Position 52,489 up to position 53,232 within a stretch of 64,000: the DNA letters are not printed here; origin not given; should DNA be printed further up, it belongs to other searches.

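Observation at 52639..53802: Two unknown membrane proteins next to the R-M pair: candidate abortive-infection or exclusion module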

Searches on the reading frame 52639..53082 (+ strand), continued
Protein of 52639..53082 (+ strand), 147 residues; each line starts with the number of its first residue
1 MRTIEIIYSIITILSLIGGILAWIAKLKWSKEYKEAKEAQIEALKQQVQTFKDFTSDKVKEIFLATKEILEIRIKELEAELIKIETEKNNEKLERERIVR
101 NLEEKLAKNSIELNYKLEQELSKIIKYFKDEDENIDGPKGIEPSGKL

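Call 93: search_protein_families(library=pfam, proteins=[L057:2483-2968:+, L057:3799-4131:+, L084:269-1072:+, L061:2-406:+, L056:2-991:+, L055:479-1741:+, L065:921-1796:+, L050:1213-2652:+, L050:1-387:+, L064:2413-4011:+], max_evalue=0.001)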
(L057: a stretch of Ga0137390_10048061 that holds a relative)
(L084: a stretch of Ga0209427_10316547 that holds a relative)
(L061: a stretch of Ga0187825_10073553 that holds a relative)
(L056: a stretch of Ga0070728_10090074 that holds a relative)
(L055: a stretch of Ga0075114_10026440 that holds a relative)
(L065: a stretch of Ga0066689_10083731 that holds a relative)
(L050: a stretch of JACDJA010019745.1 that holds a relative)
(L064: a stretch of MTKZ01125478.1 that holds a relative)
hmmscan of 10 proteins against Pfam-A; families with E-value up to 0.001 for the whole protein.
L057:2483-2968:+ (161 aa): 1 family
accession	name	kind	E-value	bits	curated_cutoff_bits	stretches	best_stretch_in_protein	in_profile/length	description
PF01797.21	Y1_Tnp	-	2.3e-26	92.7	23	1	13-127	2-121/121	Transposase IS200 like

L057:3799-4131:+ (111 aa): 2 families
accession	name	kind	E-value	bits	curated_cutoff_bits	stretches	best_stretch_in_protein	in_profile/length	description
PF07969.17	Amidohydro_3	-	6.5e-07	29.6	29.7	1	42-77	2-47/472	Amidohydrolase family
PF01979.26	Amidohydro_1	-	5.9e-06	26.2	25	1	49-95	1-59/345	Amidohydrolase family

L084:269-1072:+ (267 aa): 0 families

L061:2-406:+ (134 aa): 0 families

L056:2-991:+ (329 aa): 1 family
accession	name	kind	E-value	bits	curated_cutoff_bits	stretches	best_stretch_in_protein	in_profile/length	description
PF04471.18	Mrr_cat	-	3e-05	24.5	21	1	228-304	48-114/115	Restriction endonuclease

L055:479-1741:+ (420 aa): 2 families
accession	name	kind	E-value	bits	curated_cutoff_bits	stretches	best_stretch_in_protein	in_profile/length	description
PF18476.7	PIN_8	-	7.3e-64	216.2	26.1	1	25-245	2-227/227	PIN like domain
PF16289.11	PIN_12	-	1.8e-05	25.7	32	0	26-151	2-132/172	PIN domain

L065:921-1796:+ (292 aa): 2 families
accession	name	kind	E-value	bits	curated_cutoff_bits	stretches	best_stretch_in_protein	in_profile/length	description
PF01979.26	Amidohydro_1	-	4e-11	43.2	25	1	49-243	1-225/345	Amidohydrolase family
PF07969.17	Amidohydro_3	-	1.5e-06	28.4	29.7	1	42-61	2-21/472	Amidohydrolase family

L050:1213-2652:+ (480 aa): 4 families
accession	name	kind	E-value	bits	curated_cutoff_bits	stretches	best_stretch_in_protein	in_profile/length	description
PF02384.22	N6_Mtase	-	1.3e-99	333.9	20.4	1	163-444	2-279/311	N-6 DNA Methylase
PF12161.14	HsdM_N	-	7.9e-27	95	24.5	1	20-151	1-135/135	HsdM N-terminal domain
PF07669.17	Eco57I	-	9.8e-06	26.2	25.3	1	261-378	51-171/171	Eco57I restriction-modification methylase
PF05175.20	MTS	-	3.5e-05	24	23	1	197-296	21-110/170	Methyltransferase small domain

L050:1-387:+ (128 aa): 2 families
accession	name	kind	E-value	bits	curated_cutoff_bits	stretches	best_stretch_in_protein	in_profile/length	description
PF02463.25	SMC_N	-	0.0001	22.2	40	1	9-55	163-208/220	RecF/RecN/SMC N terminal domain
PF13304.12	AAA_21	-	0.00041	20.9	27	1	8-49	262-303/304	AAA domain, putative AbiEii toxin, Type IV TA system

L064:2413-4011:+ (532 aa): 1 family
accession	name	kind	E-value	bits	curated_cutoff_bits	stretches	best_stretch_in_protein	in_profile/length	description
PF24389.1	ORC-CDC6-like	-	2.4e-11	43.5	27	1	19-326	6-302/571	ORC-CDC6-like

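Call 97: search_dna_similar(query=window:52639-53082:+, collection=phages, mode=protein, max_evalue=0.001, max_rows=10)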
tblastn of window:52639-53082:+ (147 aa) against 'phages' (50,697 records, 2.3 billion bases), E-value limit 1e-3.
No match.

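Call 99: search_dna_similar(query=window:52639-53082:+, collection=plasmids, mode=protein, max_evalue=0.001, max_rows=15)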
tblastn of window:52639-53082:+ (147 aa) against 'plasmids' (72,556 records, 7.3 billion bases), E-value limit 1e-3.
No match.
